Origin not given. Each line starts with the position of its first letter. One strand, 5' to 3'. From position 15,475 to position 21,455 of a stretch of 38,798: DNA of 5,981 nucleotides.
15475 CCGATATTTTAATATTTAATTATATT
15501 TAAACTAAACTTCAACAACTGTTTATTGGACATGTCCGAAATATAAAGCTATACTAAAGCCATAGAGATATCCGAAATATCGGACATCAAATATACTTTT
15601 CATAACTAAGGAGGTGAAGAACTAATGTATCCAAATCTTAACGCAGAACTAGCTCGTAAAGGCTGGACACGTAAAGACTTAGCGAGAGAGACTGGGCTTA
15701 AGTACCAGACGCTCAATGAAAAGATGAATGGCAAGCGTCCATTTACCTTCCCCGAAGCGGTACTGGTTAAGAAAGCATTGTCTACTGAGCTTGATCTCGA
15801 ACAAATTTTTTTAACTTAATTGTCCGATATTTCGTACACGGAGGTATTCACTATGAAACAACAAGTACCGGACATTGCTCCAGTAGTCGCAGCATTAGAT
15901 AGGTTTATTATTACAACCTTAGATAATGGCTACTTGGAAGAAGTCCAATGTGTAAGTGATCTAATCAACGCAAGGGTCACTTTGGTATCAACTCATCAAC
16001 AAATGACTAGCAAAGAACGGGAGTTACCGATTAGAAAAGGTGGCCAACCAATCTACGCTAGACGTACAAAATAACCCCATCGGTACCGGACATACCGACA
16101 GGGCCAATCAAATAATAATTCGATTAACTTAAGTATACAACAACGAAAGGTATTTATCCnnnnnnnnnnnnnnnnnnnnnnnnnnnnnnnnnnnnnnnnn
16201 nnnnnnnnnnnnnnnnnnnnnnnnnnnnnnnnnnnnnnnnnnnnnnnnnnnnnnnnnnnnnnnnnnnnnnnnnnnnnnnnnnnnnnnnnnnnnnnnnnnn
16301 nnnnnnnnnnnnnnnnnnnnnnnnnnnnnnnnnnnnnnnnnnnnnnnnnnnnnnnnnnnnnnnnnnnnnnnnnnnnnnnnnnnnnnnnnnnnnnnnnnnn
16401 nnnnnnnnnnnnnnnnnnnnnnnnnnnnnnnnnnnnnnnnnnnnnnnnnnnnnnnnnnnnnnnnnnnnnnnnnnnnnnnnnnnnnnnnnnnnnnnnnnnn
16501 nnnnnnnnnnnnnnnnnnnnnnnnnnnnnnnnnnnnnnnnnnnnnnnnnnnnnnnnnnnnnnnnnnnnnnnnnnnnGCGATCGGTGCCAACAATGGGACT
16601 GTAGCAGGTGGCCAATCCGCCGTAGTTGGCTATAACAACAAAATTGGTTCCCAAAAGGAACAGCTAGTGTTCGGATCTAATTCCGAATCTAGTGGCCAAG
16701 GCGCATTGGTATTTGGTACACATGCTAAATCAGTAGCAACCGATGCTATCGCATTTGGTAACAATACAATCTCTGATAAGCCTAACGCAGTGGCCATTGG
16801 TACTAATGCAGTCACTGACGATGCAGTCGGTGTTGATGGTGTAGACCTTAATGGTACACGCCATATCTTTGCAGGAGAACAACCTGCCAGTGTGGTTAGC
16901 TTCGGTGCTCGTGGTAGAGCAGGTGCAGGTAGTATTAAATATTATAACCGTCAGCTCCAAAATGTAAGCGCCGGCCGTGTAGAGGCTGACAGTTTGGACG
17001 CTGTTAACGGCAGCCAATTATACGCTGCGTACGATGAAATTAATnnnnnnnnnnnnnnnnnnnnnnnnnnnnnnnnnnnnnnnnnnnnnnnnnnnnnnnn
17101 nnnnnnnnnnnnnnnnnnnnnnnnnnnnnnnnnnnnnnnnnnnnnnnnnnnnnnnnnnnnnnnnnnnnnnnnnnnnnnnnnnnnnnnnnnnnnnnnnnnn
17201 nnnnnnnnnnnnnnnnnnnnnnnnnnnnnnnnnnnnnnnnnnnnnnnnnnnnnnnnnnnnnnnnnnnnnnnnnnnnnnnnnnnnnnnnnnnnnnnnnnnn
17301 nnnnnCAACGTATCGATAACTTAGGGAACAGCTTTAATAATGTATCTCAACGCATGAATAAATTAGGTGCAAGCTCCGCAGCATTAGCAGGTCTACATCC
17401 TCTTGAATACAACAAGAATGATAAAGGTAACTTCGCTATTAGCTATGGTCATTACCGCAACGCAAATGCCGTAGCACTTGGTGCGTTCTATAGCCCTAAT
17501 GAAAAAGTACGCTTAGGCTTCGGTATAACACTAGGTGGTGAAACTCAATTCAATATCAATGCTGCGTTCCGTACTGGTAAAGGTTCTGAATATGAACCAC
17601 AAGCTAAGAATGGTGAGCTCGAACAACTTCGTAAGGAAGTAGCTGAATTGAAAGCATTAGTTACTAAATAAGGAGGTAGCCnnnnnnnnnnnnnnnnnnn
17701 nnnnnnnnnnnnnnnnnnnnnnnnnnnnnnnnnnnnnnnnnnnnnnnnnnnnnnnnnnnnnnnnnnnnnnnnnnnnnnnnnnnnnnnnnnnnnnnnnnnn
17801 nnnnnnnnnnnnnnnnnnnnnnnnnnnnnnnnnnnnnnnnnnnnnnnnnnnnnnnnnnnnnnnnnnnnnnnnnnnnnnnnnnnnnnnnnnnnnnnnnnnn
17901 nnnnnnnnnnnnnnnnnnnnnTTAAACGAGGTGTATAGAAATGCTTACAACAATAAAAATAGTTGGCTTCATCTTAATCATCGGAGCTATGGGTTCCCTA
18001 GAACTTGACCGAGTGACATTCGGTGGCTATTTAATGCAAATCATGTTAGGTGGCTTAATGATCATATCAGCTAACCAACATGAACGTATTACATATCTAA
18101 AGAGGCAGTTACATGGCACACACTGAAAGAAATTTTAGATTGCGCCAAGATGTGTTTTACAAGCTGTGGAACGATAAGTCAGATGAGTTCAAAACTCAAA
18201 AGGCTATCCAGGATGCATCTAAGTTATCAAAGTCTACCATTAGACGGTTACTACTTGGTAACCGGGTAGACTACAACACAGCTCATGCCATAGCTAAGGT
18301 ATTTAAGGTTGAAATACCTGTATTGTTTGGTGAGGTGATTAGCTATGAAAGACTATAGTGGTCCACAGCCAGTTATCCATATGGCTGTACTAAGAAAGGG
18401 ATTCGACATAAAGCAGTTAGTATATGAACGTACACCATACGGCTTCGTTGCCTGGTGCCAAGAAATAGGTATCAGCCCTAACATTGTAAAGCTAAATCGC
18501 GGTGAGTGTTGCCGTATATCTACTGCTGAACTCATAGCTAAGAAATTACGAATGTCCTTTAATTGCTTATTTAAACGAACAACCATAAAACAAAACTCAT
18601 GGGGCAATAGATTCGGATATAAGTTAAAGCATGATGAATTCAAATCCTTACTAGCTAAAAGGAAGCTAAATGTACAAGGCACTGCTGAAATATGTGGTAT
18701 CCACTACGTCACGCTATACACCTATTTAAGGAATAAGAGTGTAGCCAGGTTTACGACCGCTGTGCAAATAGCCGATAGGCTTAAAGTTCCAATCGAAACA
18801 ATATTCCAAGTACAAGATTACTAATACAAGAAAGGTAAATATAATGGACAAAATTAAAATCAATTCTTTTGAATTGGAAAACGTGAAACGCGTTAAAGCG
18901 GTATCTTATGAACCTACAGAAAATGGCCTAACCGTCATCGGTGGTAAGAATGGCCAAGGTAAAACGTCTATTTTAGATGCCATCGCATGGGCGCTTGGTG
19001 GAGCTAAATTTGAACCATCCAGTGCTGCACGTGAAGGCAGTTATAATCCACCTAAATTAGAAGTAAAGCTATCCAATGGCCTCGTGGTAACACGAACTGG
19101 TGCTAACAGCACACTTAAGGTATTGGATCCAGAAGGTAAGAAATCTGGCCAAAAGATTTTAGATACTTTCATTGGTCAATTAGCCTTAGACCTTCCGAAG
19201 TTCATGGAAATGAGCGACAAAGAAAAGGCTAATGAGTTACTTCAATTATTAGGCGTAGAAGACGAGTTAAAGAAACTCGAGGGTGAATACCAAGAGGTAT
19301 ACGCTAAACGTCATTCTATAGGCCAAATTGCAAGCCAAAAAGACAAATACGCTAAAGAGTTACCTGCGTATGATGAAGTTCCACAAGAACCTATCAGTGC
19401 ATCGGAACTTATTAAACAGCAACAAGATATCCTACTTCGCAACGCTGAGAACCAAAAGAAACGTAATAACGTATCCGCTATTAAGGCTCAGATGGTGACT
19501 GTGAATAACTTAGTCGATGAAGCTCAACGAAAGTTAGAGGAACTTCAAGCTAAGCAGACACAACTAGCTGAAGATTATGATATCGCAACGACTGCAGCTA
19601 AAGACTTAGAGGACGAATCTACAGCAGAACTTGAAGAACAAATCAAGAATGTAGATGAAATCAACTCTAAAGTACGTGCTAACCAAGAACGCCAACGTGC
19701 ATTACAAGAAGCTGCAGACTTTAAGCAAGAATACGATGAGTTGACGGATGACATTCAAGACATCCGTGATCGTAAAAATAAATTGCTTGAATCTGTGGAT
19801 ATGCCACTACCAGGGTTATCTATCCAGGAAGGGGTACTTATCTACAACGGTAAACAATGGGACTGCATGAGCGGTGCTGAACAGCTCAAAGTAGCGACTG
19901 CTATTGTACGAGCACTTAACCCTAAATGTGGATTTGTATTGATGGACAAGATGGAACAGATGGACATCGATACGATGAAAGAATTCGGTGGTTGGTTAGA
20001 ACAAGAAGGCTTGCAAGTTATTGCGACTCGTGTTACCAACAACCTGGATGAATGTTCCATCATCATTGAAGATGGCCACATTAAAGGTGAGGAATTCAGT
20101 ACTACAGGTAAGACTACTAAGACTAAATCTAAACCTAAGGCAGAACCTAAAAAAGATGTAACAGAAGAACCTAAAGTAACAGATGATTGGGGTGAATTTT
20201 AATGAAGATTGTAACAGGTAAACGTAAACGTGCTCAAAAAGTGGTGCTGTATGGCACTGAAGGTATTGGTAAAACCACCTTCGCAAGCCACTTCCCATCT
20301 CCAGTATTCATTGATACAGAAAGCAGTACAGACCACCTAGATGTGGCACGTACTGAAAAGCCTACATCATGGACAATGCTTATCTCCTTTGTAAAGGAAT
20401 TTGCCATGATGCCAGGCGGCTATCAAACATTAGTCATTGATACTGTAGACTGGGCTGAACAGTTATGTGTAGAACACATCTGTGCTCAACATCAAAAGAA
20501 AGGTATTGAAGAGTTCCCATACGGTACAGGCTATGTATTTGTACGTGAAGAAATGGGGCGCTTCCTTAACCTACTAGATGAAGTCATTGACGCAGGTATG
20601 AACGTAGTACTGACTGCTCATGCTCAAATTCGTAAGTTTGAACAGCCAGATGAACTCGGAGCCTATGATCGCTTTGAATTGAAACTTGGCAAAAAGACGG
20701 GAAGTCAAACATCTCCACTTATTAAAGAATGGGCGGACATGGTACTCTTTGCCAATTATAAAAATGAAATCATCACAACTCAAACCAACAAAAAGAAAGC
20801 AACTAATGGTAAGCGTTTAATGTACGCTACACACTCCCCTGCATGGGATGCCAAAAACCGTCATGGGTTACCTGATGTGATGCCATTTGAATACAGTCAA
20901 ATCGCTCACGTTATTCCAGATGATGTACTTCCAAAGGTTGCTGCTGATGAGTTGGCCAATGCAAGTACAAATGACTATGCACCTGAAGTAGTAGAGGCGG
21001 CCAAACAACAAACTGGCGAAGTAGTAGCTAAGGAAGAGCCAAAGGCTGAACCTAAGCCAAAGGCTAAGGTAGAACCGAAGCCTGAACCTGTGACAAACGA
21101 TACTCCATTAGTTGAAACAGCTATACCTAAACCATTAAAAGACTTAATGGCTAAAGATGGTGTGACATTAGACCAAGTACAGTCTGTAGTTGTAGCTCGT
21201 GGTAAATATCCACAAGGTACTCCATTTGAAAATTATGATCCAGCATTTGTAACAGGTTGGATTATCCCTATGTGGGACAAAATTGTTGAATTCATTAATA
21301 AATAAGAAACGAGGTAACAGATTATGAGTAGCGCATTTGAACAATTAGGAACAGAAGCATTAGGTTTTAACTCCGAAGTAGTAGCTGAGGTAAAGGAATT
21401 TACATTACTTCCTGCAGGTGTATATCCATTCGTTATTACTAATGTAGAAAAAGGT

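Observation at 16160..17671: Complete trimeric autotransporter adhesin carried as cargo in the early operon of a temperate phage, with a post-anchor coiled coil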

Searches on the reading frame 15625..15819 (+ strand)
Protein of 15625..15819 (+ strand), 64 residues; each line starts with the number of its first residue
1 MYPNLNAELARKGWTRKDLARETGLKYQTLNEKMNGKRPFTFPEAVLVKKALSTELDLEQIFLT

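Call 14: search_protein_families(library=phrogs, proteins=[window:15625-15819:+], max_evalue=0.001)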
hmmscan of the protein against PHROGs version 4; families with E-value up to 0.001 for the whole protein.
window:15625-15819:+ (64 aa): 6 families
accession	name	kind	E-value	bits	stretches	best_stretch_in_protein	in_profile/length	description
phrog_4583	-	transcription regulation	1.7e-09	38.5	1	4-52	14-62/81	transcriptional repressor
phrog_3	-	transcription regulation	7.8e-08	33.5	1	1-62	89-146/430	transcriptional repressor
phrog_2328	-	transcription regulation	2.2e-06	28.5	1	5-59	20-72/128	transcriptional repressor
phrog_4779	-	transcription regulation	7.4e-05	24.2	1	8-42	10-44/98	transcriptional regulator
phrog_1381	-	moron, auxiliary metabolic gene and host takeover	0.00028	21.3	1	7-55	19-68/264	plasmid antitoxin with HTH domain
phrog_925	-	DNA, RNA and nucleotide metabolism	0.00055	20.6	1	7-38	11-42/67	HTH DNA binding protein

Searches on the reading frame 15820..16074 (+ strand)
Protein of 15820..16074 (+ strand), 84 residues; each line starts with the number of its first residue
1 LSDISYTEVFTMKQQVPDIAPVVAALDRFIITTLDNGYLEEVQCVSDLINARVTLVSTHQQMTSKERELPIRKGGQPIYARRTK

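Call 14: search_protein_families(library=phrogs, proteins=[window:15820-16074:+], max_evalue=0.001)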
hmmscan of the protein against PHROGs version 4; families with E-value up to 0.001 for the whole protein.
window:15820-16074:+ (84 aa): 0 families

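Call 46: search_protein_families(library=pfam, proteins=[window:15820-16074:+], max_evalue=0.001)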
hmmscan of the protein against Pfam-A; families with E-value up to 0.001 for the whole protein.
window:15820-16074:+ (84 aa): 0 families

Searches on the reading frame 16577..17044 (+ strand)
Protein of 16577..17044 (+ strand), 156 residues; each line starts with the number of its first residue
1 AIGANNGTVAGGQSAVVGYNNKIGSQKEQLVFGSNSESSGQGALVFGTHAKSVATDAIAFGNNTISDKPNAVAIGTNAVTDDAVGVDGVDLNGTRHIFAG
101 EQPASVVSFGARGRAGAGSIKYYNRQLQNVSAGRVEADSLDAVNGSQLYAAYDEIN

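Call 97: find_homologous_proteins(query=window:16577-17044:+, max_evalue=1e-10)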
Query seq(156 aa) (156 aa): 29 proteins with E <= 1e-10 among 203 candidates.
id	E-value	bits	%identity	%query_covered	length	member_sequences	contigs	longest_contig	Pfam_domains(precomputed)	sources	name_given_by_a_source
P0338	9.0e-62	225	84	81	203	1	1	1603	PF05658.20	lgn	-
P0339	3.5e-61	223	68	99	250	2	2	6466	PF05662.20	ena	-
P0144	5.7e-61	223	79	86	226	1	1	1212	PF05658.20,PF05662.20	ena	-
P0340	3.2e-60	220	70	99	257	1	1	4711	PF05662.20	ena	-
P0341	3.6e-60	220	84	81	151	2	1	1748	PF05658.20,PF05662.20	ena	-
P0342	4.7e-53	197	71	79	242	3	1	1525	PF05658.20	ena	-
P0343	2.4e-52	195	60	99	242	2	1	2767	PF05658.20,PF05662.20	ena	-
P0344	1.5e-51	192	81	72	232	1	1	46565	PF05658.20,PF05662.20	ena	-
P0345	1.4e-49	186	80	72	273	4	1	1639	PF03895.22,PF05658.20,PF05662.20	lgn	-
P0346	1.3e-41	160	56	99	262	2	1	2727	PF05658.20,PF05662.20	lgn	-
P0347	1.8e-41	159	56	99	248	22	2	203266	PF05658.20,PF05662.20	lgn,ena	-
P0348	7.0e-41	157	55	99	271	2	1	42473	PF05658.20,PF05662.20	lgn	-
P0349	2.1e-40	156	83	57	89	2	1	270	PF05658.20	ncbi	ncbi:hypothetical protein CN359_31305, partial [Bacillus thuringiensis]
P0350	3.1e-38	149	76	58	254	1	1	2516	PF05658.20,PF05662.20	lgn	-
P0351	3.1e-36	142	84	54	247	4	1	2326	PF03895.22,PF05662.20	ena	-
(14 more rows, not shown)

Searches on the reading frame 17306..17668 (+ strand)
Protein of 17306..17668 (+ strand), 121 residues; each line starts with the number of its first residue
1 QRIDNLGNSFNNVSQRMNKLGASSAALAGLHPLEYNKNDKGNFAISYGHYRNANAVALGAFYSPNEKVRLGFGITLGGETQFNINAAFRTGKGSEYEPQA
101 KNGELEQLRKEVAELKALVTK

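Call 59: find_homologous_proteins(query=window:17306-17668:+, max_evalue=0.001)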
Query seq(121 aa) (121 aa): 63 proteins with E <= 0.001 among 114 candidates.
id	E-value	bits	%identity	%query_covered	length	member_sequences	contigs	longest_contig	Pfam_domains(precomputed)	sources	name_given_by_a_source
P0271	1.3e-70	253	98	100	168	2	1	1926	PF03895.22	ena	-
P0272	4.1e-70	251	98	100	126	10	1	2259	PF03895.22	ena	-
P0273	3.1e-64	232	95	96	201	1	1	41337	PF03895.22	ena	-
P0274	2.1e-61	223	89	98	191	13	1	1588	PF03895.22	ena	-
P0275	2.2e-60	220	86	98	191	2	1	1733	PF03895.22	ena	-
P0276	1.1e-59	218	87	98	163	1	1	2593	PF03895.22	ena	-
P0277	1.9e-57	210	87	94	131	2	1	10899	PF03895.22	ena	-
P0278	8.9e-55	202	83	93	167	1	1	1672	PF03895.22,PF05662.20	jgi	-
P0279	8.8e-40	154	59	97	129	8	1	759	PF03895.22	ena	-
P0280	1.3e-39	153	60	97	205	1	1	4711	PF03895.22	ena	-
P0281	2.3e-39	152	64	91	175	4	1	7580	PF03895.22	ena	-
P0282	1.0e-38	150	58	98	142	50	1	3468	PF03895.22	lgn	-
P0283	1.5e-38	150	62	93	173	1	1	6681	PF03895.22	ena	-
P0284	2.4e-38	149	60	96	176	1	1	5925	PF03895.22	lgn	-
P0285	4.5e-38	148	59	96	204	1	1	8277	PF03895.22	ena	-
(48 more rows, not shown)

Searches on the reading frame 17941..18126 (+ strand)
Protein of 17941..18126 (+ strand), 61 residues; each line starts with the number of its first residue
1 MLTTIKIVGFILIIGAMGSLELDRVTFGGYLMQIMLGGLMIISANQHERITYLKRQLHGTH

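Call 14: search_protein_families(library=phrogs, proteins=[window:17941-18126:+], max_evalue=0.001)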
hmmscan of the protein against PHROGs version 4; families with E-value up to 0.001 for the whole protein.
window:17941-18126:+ (61 aa): 1 family
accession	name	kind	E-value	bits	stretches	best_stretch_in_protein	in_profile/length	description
phrog_30876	-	unknown function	0.00019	22.7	1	7-40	5-38/77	-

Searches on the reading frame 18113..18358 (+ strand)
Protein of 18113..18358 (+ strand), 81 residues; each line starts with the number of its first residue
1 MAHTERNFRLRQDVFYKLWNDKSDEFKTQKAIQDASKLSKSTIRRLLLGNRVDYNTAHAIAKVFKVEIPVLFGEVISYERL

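Call 14: search_protein_families(library=phrogs, proteins=[window:18113-18358:+], max_evalue=0.001)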
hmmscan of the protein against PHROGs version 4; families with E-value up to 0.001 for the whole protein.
window:18113-18358:+ (81 aa): 2 families
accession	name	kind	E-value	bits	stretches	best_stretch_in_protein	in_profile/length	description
phrog_8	-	transcription regulation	0.00061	20.3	1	27-74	171-218/346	transcriptional regulator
phrog_6831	-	transcription regulation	0.00075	20.5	0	28-65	20-59/68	transcriptional regulator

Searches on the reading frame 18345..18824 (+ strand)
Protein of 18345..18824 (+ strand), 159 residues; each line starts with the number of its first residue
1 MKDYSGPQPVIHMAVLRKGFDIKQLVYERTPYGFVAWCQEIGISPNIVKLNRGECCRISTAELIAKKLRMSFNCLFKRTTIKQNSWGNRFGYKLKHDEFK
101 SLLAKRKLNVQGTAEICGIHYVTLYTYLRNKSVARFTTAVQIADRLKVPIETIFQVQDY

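Call 14: search_protein_families(library=phrogs, proteins=[window:18345-18824:+], max_evalue=0.001)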
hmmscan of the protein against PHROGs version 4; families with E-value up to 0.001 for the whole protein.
window:18345-18824:+ (159 aa): 3 families
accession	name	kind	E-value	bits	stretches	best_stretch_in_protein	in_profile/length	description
phrog_8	-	transcription regulation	7.1e-06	26.7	1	40-155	98-217/346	transcriptional regulator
phrog_4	-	transcription regulation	9.2e-05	22.6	1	73-154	126-192/400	transcriptional repressor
phrog_1373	-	transcription regulation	0.00042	21.3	0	99-156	68-125/166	transcriptional regulator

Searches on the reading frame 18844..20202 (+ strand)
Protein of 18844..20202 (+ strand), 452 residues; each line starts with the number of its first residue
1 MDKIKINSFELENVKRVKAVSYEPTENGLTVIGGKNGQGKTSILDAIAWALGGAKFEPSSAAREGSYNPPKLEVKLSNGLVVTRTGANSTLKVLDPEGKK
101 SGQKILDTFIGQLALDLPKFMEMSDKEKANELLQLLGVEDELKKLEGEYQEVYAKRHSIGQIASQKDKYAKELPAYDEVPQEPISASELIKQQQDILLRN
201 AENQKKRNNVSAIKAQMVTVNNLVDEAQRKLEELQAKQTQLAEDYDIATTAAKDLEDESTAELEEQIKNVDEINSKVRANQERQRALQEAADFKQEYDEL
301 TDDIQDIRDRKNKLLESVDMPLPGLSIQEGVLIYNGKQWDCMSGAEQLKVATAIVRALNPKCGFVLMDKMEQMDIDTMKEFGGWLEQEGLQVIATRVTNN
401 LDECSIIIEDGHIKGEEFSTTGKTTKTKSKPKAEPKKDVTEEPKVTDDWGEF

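Call 39: search_protein_families(library=phrogs, proteins=[window:18844-20202:+], max_evalue=0.00001)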
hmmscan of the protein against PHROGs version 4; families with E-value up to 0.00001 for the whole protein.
window:18844-20202:+ (452 aa): 7 families
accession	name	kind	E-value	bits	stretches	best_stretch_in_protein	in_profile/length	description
phrog_1499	-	unknown function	1.9e-151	506.2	1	3-416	2-426/427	-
phrog_77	-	DNA, RNA and nucleotide metabolism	7.2e-15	55.6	1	1-56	293-349/967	SbcC-like subunit of palindrome specific endonuclease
phrog_7507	-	unknown function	2e-07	31.7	1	4-50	2-47/483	-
phrog_8323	-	unknown function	5e-07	29.6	1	2-55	47-99/623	-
phrog_1637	-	unknown function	9.2e-07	28.6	0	4-78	6-77/661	-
phrog_4747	-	unknown function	9.4e-07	29.2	1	4-284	1-262/610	-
phrog_28217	-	DNA, RNA and nucleotide metabolism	9.3e-06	25.4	0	6-78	3-74/806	DNA repair exonuclease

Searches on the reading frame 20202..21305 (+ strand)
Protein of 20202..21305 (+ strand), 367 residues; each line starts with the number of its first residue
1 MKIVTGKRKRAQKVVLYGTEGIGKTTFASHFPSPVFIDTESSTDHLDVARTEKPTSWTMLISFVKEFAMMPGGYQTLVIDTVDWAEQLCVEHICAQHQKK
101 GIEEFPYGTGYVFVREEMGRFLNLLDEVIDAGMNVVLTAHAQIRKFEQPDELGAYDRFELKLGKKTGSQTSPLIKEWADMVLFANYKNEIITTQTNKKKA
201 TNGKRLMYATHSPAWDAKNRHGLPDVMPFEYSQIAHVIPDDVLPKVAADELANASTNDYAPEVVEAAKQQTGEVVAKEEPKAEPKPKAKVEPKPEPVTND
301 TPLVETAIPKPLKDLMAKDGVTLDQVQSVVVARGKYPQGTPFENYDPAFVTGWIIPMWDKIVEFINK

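Call 39: search_protein_families(library=phrogs, proteins=[window:20202-21305:+], max_evalue=0.00001)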
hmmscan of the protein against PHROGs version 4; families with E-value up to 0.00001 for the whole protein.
window:20202-21305:+ (367 aa): 2 families
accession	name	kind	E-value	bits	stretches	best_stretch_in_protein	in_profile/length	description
phrog_124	-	DNA, RNA and nucleotide metabolism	2.3e-68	232.3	1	6-366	38-370/382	Sak4-like ssDNA annealing protein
phrog_19299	-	head and packaging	9.6e-08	31.9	1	44-251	412-618/702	terminase large subunit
